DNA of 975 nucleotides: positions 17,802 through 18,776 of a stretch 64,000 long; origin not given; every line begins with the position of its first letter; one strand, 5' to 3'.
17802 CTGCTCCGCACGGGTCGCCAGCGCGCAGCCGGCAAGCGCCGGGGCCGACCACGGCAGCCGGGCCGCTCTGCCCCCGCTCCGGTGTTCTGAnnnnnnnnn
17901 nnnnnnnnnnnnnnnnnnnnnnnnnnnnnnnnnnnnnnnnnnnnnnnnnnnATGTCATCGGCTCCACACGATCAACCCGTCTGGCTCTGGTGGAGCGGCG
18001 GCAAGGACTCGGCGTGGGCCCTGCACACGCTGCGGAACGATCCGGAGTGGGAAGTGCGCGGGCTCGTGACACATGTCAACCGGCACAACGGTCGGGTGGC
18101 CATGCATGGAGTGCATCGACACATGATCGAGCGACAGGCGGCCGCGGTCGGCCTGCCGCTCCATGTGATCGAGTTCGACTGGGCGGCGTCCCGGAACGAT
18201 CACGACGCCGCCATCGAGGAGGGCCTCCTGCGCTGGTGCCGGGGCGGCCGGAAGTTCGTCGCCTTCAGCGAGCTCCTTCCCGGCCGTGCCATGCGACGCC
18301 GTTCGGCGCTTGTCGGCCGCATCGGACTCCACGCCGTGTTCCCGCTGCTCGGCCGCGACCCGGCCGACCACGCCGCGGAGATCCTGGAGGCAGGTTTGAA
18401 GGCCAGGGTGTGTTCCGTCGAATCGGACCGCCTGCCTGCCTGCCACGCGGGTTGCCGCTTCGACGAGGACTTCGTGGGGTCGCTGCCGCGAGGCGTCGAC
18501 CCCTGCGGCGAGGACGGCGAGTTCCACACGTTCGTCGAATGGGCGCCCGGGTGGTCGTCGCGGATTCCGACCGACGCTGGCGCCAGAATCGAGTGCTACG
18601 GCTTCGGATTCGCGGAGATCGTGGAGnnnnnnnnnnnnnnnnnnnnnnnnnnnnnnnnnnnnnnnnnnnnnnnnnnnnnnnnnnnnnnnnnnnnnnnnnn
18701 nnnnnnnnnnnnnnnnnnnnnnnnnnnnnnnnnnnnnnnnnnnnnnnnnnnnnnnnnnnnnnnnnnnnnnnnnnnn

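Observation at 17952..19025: PP-loop ATP pyrophosphatase (Dph6/DUF71-like) fused to an AraC-type DNA-binding domain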

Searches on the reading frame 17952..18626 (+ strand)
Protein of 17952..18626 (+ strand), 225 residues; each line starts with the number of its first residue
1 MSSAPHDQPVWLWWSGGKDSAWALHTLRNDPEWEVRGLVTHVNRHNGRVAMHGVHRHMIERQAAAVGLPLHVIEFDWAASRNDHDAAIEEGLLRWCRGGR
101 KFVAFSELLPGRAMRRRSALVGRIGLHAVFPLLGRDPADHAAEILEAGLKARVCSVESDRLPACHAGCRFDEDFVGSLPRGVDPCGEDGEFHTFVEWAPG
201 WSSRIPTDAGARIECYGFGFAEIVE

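Call 25: find_homologous_proteins(query=window:17952-18626:+)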
Query seq(225 aa) (225 aa): 7293 proteins with E <= 0.001 among 8000 candidates; the best 120 are listed.
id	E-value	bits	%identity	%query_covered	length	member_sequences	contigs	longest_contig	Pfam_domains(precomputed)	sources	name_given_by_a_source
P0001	4.7e-153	526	100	100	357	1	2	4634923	PF12833.14,PF28410.1,PF01902.25,PF00165.30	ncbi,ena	-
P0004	8.4e-124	430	84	100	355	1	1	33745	PF12833.14,PF28410.1,PF00165.30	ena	-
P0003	3.4e-122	425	84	100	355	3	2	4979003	PF12833.14,PF28410.1,PF01902.25,PF00165.30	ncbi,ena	-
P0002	3.5e-122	425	82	100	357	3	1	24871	PF12833.14,PF28410.1,PF01902.25,PF00165.30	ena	-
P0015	4.1e-118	411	79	99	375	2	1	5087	PF12833.14,PF01902.25,PF00165.30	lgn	-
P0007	1.2e-116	407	79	100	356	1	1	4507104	PF12833.14,PF28410.1,PF01902.25,PF00165.30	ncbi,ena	-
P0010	6.5e-116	404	80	99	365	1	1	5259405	PF12833.14,PF01902.25,PF00165.30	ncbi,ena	-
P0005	1.3e-115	403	79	98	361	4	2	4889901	PF12833.14,PF28410.1,PF01902.25,PF00165.30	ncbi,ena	-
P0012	1.9e-115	403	79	99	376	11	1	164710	PF12833.14,PF28410.1,PF01902.25,PF00165.30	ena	-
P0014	2.0e-115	403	80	98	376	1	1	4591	PF12833.14,PF01902.25,PF00165.30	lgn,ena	-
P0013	2.5e-115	402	79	99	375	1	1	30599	PF12833.14,PF28410.1,PF01902.25,PF00165.30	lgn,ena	-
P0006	3.8e-115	402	79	100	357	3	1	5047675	PF12833.14,PF28410.1,PF01902.25,PF00165.30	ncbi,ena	-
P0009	1.2e-114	400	78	100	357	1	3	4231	PF12833.14,PF28410.1,PF01902.25,PF00165.30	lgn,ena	-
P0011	7.4e-114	397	77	99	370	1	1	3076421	PF12833.14,PF01902.25,PF00165.30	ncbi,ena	-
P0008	3.5e-113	395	78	100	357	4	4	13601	PF12833.14,PF28410.1,PF01902.25,PF00165.30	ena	-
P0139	1.2e-48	184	44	100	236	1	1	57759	PF28410.1,PF01902.25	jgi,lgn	jgi:uncharacterized protein (TIGR00290 family)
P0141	2.6e-48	183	45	96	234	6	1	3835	PF01902.25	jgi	jgi:uncharacterized protein (TIGR00290 family)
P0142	3.1e-48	183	47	96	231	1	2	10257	PF28410.1,PF01902.25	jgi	jgi:uncharacterized protein (TIGR00290 family)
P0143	5.4e-48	182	44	96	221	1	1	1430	PF28410.1,PF01902.25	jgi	jgi:uncharacterized protein (TIGR00290 family)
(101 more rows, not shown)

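Call 34: find_encoding_contigs(protein=P0139, flank=7000, max_places=3)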
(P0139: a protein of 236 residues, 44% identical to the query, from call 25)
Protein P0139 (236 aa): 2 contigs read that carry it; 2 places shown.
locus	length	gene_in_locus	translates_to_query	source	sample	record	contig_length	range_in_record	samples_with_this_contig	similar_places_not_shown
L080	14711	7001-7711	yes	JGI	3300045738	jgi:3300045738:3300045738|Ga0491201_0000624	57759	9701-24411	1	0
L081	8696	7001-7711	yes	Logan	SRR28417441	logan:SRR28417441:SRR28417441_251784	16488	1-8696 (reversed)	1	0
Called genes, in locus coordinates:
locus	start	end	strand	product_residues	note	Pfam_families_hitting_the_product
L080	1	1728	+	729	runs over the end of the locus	PF07715:Plug, PF00593:TonB_dep_Rec_b-barrel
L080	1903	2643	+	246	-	-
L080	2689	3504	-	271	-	PF11412:DsbD_N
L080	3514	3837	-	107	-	-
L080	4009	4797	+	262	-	PF00036:EF-hand_1 (faint), PF13202:EF-hand_5 (faint), PF13405:EF-hand_6 (faint), PF13833:EF-hand_8 (faint), PF13499:EF-hand_7 (weak)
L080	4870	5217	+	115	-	PF00837:T4_deiodinase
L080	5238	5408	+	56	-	-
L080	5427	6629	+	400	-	-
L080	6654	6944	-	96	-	-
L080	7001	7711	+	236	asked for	PF01902:Diphthami_syn_2_N, PF28410:Diphthami_syn_2_C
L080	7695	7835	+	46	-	PF13411:MerR_1, PF00376:MerR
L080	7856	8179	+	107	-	-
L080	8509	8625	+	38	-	PF09360:zf-CDGSH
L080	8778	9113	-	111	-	PF01740:STAS, PF13466:STAS_2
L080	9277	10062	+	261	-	PF01497:Peripla_BP_2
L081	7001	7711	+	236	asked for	PF01902:Diphthami_syn_2_N, PF28410:Diphthami_syn_2_C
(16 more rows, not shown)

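Call 35: find_encoding_contigs(protein=P0142, flank=7000, max_places=3)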
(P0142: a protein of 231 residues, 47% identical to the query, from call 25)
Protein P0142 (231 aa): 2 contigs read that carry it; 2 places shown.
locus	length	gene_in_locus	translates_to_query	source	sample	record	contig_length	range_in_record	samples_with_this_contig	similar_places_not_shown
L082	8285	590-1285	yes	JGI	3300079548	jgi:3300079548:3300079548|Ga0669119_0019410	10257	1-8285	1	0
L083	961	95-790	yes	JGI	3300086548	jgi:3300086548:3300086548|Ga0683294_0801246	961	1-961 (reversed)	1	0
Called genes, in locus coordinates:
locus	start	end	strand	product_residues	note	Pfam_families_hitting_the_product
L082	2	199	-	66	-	?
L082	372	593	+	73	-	PF17653:DUF5522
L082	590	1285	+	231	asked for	PF01902:Diphthami_syn_2_N (weak), PF28410:Diphthami_syn_2_C (weak)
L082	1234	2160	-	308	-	PF01497:Peripla_BP_2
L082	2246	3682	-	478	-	-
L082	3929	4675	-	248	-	PF11716:MDMPI_N, PF07398:MDMPI_C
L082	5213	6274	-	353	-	PF12679:ABC2_membrane_2 (weak), PF26999:ABC-2_memb_rel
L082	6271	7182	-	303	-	PF00005:ABC_tran, PF02463:SMC_N (faint), PF13304:AAA_21 (weak)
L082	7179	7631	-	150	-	PF00392:GntR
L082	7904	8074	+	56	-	-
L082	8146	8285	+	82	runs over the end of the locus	-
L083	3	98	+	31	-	?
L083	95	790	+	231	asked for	PF01902:Diphthami_syn_2_N (weak), PF28410:Diphthami_syn_2_C (weak)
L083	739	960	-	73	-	?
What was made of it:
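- Closest known: Bacterial 'DUF71-B12' / TIGR00290-family stand-alone PP-loop proteins. Different: They are stand-alone proteins of 220-240 aa that often sit next to BtuF-like or TonB-receptor genes (calls 34, 35).
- The nearest stand-alone relatives (41-47% identity, SSGKDS plus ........) lie next to Peripla_BP_2 (BtuF-like) genes and a TonB-dependent receptor gene (calls 25, 34, 35).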
